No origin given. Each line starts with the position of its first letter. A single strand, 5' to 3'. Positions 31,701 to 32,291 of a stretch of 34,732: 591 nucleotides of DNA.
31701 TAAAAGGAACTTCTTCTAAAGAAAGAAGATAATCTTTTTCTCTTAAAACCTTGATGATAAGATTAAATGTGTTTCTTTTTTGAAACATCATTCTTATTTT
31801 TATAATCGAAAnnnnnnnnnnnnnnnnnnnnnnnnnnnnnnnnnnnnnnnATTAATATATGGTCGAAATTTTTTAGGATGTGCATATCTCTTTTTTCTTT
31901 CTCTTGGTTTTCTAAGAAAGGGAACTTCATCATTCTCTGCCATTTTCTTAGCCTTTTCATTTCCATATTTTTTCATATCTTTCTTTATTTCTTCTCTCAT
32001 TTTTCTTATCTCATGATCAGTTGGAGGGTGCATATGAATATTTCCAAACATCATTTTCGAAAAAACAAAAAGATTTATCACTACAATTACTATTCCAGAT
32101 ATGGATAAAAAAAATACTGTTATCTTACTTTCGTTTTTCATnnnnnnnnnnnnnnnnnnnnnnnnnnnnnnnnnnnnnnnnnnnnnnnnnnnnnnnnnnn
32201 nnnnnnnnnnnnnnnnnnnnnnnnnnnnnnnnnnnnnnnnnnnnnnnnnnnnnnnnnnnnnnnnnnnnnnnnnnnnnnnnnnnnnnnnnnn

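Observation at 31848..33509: Tandemly duplicated two-gene cassette encoding signal-anchored, hyper-charged K/E-rich miniproteins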

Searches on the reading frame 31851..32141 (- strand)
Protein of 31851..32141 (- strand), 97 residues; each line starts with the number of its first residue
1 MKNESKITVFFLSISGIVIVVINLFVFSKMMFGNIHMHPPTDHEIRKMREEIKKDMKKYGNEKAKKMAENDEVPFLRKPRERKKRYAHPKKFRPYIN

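Call 9: search_protein_families(library=pfam, max_evalue=0.1, proteins=[window:31851-32141:-])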
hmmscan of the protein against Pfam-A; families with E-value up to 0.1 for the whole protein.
window:31851-32141:- (97 aa): 2 families
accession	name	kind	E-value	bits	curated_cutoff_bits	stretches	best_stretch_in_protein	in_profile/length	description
PF07946.19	CCDC47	-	0.012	15.3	27.7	1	29-91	252-311/326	PAT complex subunit CCDC47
PF24226.1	DUF7442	-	0.056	13.8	23.8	1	2-55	24-77/79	Phage membrane protein Family of unknown function (DUF7442)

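Call 10: search_protein_families(library=phrogs, max_evalue=0.1, proteins=[window:31851-32141:-])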
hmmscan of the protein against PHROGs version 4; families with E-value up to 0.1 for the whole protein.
window:31851-32141:- (97 aa): 0 families

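Call 16: list_cluster_members(proteins=[window:31851-32141:-, window:32141-32356:-, window:32352-32582:-, window:32618-32851:-, window:32855-33034:-, window:33040-33258:-, window:33509-33808:-, window:33916-34644:-, window:27870-28154:-, window:25697-27745:-])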
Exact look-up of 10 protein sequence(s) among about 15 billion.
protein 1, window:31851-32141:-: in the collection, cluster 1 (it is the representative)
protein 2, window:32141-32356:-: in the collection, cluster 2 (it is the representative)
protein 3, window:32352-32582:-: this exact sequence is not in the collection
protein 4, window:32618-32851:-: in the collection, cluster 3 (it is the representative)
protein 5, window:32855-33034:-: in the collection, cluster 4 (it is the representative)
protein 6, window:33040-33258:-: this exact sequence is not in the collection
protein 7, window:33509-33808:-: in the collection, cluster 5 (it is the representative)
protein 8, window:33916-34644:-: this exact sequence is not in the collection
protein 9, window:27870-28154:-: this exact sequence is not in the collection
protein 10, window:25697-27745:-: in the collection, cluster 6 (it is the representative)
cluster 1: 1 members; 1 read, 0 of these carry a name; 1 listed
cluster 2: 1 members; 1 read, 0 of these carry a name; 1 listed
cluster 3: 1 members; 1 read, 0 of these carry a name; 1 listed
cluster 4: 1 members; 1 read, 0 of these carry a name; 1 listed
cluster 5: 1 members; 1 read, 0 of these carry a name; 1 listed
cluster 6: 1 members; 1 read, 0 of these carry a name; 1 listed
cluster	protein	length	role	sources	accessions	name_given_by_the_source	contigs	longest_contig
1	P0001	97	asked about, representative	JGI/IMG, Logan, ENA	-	-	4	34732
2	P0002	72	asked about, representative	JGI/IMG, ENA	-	-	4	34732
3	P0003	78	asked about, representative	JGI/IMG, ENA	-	-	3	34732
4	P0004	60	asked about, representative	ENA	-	-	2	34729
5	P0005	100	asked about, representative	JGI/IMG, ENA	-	-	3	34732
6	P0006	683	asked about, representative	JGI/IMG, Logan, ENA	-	-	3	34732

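Call 20: find_encoding_contigs(protein=P0001, flank=10000, max_places=6)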
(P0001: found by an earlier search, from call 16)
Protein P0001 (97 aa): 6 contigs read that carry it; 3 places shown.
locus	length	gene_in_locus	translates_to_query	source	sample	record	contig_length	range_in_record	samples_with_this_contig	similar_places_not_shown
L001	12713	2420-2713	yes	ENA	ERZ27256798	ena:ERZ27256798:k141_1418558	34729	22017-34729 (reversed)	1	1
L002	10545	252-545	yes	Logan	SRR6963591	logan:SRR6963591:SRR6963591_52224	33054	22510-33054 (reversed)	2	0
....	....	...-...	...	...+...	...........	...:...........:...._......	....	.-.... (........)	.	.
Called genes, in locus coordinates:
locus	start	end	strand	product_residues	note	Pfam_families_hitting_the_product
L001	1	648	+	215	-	?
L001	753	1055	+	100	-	-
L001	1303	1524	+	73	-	-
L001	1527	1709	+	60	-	-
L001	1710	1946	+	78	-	-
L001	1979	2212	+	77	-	-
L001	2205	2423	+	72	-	-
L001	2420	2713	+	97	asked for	-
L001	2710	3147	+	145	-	-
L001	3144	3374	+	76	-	-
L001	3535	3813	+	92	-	-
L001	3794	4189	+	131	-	PF05866:RusA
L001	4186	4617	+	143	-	-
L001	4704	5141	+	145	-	-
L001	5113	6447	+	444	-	-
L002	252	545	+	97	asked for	-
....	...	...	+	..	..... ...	-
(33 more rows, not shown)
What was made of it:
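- ENA gene callers called all the intact ORFs (call 20).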

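Call 25: find_homologous_proteins(query=P0006, max_evalue=1e-20)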
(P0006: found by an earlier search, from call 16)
Query P0006 (683 aa): 5323 proteins with E <= 1e-20 among 8000 candidates; the best 120 are listed.
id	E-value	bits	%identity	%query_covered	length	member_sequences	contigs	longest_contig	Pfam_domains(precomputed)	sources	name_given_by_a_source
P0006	0.0e+0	1534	100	100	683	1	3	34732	PF16510.13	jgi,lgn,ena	-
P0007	0.0e+0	1283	81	100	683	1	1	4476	PF16510.13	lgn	-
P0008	0.0e+0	1177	73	100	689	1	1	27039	PF16510.13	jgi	-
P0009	0.0e+0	1177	73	100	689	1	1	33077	PF16510.13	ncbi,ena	-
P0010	0.0e+0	1167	73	100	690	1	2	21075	PF16510.13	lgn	-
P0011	0.0e+0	1165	72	100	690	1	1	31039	PF16510.13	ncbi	-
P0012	0.0e+0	1164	72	100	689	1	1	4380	PF16510.13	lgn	-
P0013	0.0e+0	1164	73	100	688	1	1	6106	PF16510.13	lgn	-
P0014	0.0e+0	1162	73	100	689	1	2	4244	PF16510.13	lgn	-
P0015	0.0e+0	1162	72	100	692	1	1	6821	PF16510.13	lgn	-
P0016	0.0e+0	1162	73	100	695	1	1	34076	PF16510.13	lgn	-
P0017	0.0e+0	1161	73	100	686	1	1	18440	PF16510.13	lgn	-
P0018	0.0e+0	1158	73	100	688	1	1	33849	PF16510.13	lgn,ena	-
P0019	0.0e+0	1157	72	100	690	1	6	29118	PF16510.13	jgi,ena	-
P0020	0.0e+0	1157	72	100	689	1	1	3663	PF16510.13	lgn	-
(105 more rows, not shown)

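Call 27: find_related_loci(query=A3, collection=genome_contigs, flank=10000)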
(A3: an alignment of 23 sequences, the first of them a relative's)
Query A3 (683 aa) in genome_contigs; peptide patterns used: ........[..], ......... (x = any residue, [..] = any of these).
40 stretches matched a pattern; 32 encode a relative of the query (tblastn E <= 1e-3); 32 distinct loci.
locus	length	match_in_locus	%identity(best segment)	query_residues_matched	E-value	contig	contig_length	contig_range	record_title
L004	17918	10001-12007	62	1-671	0e+0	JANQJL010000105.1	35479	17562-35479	MAG: Simkaniaceae bacterium isolate PL25a_bin.114 k99_5711827, whole genome shotgun sequence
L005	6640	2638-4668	60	1-678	0e+0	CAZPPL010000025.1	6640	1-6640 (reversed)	MAG TPA_asm: uncultured Gammaproteobacteria bacterium isolate SRP128015_co4_28 genome assembly, contig: NODE_3069_length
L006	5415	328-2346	58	1-664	0e+0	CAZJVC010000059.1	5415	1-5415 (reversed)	MAG TPA_asm: uncultured Pseudomonadota bacterium isolate binchicken_co9_189 genome assembly, contig: NODE_7684_length_54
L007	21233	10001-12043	70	1-681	0e+0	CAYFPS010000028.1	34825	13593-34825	MAG TPA_asm: uncultured Bacteroidaceae bacterium isolate ERP019367_co1_104 genome assembly, contig: NODE_1224_length_348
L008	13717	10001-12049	59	3-681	0e+0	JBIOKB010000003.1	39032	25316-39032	MAG: Candidatus Babeliales bacterium isolate GcC11-27 k141_822743_length_39032_cov_105.8832, whole genome shotgun sequen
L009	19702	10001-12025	60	1-676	0e+0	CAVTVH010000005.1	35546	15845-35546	MAG: uncultured bacterium isolate MFD04967.bin.2.36 genome assembly, contig: contig_77199, whole genome shotgun sequence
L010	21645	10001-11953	57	14-659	0e+0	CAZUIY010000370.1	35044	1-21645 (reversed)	MAG TPA_asm: uncultured Gemmatimonadales bacterium isolate binchicken_co31_349 genome assembly, contig: k141_5473750, wh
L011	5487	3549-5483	58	1-643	0e+0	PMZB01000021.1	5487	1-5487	MAG: Chlamydiia bacterium isolate fen_1388 73.20110800_E3D.110_contig_65296, whole genome shotgun sequence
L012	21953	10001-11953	57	14-657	0e+0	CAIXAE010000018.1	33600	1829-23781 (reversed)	MAG: uncultured Methylococcaceae bacterium isolate MJ130820B_bin-0950 genome assembly, contig: bin-0950:18/45, whole gen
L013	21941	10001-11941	54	14-659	0e+0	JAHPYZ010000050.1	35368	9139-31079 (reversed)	MAG: Promethearchaeota archaeon isolate LW30_13 NODE_245_length_35368_cov_20.730128, whole genome shotgun sequence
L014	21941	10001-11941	54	14-659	0e+0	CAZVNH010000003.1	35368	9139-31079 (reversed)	MAG TPA_asm: uncultured Thermoplasmatales archaeon isolate binchicken_co338_5 genome assembly, contig: NODE_225_length_3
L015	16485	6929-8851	61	14-653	0e+0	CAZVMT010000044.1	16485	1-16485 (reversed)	MAG TPA_asm: uncultured Candidatus Bathyarchaeia archaeon isolate binchicken_co262_317 genome assembly, contig: NODE_378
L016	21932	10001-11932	52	14-656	0e+0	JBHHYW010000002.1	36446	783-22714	MAG: Candidatus Scalindua sp. isolate Maj_2_bin.27 NODE_405_length_36446_cov_8.080377, whole genome shotgun sequence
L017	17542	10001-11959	51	1-657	0e+0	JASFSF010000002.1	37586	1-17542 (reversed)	MAG: Ignavibacteria bacterium isolate D1103M12metaG_Bin_482 D1103M12metaG_FD_scaffold_8_c1, whole genome shotgun sequenc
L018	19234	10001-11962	60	1-657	0e+0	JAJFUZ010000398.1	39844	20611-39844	MAG: Parachlamydia sp. isolate bin.582 k141_878643, whole genome shotgun sequence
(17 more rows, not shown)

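Call 28: find_related_loci(query=A3, collection=viral_contigs, flank=10000)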
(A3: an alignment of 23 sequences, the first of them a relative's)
Query A3 (683 aa) in viral_contigs; peptide patterns used: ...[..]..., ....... (x = any residue, [..] = any of these).
314 stretches matched a pattern; 307 encode a relative of the query (tblastn E <= 1e-3); the best 80 are kept; 80 distinct loci.
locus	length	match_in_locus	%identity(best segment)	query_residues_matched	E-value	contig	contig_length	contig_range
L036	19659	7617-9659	73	1-681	0e+0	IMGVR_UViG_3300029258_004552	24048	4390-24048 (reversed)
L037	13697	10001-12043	73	1-681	0e+0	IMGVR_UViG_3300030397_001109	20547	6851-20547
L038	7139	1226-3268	72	1-681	0e+0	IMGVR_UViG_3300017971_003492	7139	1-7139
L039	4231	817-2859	72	1-681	0e+0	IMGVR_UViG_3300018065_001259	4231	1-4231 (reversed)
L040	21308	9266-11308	72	1-681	0e+0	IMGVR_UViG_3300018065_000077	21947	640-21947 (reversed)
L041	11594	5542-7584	70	1-681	0e+0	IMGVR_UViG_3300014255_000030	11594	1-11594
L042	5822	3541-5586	71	1-681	0e+0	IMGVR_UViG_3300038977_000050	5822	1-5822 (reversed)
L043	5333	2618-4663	72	1-681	0e+0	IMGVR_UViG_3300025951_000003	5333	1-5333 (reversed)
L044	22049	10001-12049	71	1-683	0e+0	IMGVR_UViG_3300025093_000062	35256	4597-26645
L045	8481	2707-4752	71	1-681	0e+0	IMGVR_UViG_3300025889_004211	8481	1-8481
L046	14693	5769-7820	72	1-683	0e+0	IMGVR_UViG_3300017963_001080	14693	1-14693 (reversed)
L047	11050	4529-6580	72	1-683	0e+0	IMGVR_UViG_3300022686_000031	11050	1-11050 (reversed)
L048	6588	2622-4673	70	1-683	0e+0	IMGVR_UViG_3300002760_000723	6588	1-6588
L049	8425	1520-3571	72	1-683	0e+0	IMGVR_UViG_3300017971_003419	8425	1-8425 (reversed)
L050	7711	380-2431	70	1-683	0e+0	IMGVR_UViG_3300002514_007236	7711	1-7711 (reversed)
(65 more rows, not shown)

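Call 39: find_related_loci(query=P0003, collection=viral_contigs, flank=6000)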
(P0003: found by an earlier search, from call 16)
Query P0003 (78 aa) in viral_contigs; peptide patterns used: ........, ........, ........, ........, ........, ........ (x = any residue, [..] = any of these).
106 stretches matched a pattern, but none encodes a relative of the query by tblastn (E <= 1e-3).

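Call 51: find_homologous_proteins(query=A5, max_evalue=0.001)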
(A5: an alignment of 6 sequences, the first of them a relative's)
Query A5 (6 sequences) (85 aa, profile of the alignment): 23 proteins with E <= 0.001 among 2163 candidates.
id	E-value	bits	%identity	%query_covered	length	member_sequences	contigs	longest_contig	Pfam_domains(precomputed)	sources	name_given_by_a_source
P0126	6.2e-25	105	34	99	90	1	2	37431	-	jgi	-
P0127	3.1e-24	103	24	54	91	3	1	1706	-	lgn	-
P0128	6.2e-23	99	100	100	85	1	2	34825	-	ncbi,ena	-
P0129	1.0e-22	98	32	98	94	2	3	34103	-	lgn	-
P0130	1.5e-22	98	23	75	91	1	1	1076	-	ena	-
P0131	2.0e-22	97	33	99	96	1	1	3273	-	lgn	-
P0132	4.6e-22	96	32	100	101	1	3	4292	-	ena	-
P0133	8.6e-22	95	45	58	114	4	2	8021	-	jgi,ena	jgi:uncharacterized protein HemX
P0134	6.1e-21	92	40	41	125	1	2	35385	-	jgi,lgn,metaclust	metaclust:\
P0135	1.9e-20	91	30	96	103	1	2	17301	-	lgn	-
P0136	2.5e-20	90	33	93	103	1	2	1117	-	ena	-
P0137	4.1e-19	86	33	96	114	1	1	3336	-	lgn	-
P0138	4.9e-19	86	23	62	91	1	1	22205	-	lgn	-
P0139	1.0e-18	85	25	42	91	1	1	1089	-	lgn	-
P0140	2.7e-18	84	35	94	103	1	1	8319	-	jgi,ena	-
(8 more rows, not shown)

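Call 66: predict_structure(protein=P0003)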
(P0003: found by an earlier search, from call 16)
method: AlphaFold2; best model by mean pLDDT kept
length: 78 residues; sequences in the alignment: 1
mean_pLDDT: 79.3   pTM: 0.47
mean pLDDT of the five models: 79.3, 78.6, 76.9, 75.6, 71.9
residues with pLDDT >= 90: 36; 70-90: 10; 50-70: 30; < 50: 2
segments of 3 or more residues with pLDDT < 50: none
pLDDT, mean of each block of 10 residues (from residue 1): 62 56 68 95 98 98 91 61
secondary structure, 60 per line:
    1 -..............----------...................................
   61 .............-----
elements in order: H2-15 H26-73
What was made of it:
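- C78 is signal helix, coil and long helix (call 66).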

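Call 72: search_protein_families(library=padloc, max_evalue=0.01, proteins=[window:31851-32141:-])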
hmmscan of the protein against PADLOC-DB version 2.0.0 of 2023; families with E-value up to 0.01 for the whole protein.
window:31851-32141:- (97 aa): 0 families

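Call 76: search_dna_similar(query=P0003, collection=phages, mode=protein, max_evalue=0.1, max_rows=10)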
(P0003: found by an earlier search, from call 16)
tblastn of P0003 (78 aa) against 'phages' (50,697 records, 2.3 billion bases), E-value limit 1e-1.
No match.

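Call 77: search_dna_similar(query=P0001, collection=phages, mode=protein, max_evalue=0.1, max_rows=10)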
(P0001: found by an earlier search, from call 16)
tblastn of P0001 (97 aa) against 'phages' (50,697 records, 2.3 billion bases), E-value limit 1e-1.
No match.

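Call 84: search_solved_structures(query=P0002, max_evalue=1)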
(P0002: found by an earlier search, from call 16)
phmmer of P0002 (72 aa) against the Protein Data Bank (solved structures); distinct sequences matched with E-value up to 1: 0.
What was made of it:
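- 32138..32356 (-): hth72: a 72-aa ORF with no hydrophobic segment, embedded in the run and overlapping K77 by 8 nt and m97 by 4 nt. It is not a member of the family. It is the only ORF of the block with homologs in related phages. No Pfam or PDB hit (calls 9, 84).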

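Call 85: search_protein_families(library=ncbifam, max_evalue=0.05, proteins=[window:31851-32141:-])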
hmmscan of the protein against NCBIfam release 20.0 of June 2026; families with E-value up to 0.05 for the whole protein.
window:31851-32141:- (97 aa): 1 family
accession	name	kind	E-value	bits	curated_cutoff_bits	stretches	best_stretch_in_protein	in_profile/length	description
TIGR00939.1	2a57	subfamily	0.026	13.3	297.5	1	5-82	173-250/439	nucleoside Transporter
